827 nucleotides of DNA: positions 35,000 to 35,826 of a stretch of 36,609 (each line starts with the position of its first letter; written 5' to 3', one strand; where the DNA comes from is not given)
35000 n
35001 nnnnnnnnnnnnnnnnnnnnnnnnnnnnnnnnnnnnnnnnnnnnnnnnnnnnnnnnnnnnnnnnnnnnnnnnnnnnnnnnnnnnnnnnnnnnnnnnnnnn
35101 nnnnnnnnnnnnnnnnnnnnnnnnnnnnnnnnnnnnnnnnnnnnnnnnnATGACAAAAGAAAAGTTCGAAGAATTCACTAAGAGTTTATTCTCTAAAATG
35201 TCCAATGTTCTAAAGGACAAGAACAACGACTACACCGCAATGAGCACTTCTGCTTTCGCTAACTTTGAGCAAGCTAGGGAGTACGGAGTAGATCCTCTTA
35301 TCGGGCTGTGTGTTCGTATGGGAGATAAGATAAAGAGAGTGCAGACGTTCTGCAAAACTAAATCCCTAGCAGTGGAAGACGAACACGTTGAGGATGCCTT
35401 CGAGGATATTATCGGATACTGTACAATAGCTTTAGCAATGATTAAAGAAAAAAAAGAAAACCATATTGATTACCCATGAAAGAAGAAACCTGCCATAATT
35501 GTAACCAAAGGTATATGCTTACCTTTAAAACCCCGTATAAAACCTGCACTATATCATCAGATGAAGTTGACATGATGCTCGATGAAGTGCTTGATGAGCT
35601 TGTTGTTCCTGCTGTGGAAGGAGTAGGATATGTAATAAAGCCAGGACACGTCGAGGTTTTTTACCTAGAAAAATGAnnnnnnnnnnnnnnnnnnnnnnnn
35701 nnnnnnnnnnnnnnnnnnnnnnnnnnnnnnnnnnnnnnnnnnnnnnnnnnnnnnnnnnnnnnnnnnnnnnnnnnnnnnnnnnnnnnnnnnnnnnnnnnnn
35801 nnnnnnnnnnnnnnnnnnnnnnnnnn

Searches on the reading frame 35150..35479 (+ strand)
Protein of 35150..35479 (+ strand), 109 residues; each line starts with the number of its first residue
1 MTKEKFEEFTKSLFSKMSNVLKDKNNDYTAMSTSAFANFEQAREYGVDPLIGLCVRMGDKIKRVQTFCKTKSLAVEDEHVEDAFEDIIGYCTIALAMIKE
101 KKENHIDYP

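Call 37: search_protein_families(library=phrogs, proteins=[window:35150-35479:+], max_evalue=0.01)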
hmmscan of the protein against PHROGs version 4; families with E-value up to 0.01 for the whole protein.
window:35150-35479:+ (109 aa): 2 families
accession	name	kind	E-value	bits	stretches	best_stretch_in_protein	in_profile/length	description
phrog_1485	-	unknown function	9e-17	62.3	1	1-104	13-106/238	-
phrog_6802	-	unknown function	3.7e-10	41.1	1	1-105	1-105/122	-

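Call 57: search_protein_families(library=pfam, proteins=[window:35150-35479:+], max_evalue=0.1)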
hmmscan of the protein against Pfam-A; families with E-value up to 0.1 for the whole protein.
window:35150-35479:+ (109 aa): 3 families
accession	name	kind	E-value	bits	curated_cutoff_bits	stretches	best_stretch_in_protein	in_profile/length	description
PF07659.16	DUF1599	-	2.1e-05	25.2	25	1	57-95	17-58/61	Nucleotide modification associated domain 1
PF12890.13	DHOase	-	0.023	15.3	21.2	1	15-54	75-113/142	Dihydro-orotase-like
PF08605.16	Rad9_Rad53_bind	-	0.086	13.5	22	1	45-100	51-106/129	Fungal Rad9-like Rad53-binding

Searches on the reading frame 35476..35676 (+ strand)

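Call 37: search_protein_families(library=phrogs, proteins=[window:35476-35676:+], max_evalue=0.01)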
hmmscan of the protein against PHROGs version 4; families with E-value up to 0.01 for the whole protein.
window:35476-35676:+ (66 aa): 0 families

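Call 57: search_protein_families(library=pfam, proteins=[window:35476-35676:+], max_evalue=0.1)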
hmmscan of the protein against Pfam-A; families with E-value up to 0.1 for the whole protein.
window:35476-35676:+ (66 aa): 1 family
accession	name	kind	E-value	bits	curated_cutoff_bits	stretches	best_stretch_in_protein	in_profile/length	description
PF06570.16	DUF1129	-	0.083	12.9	29.1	1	10-43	6-39/207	Protein of unknown function (DUF1129)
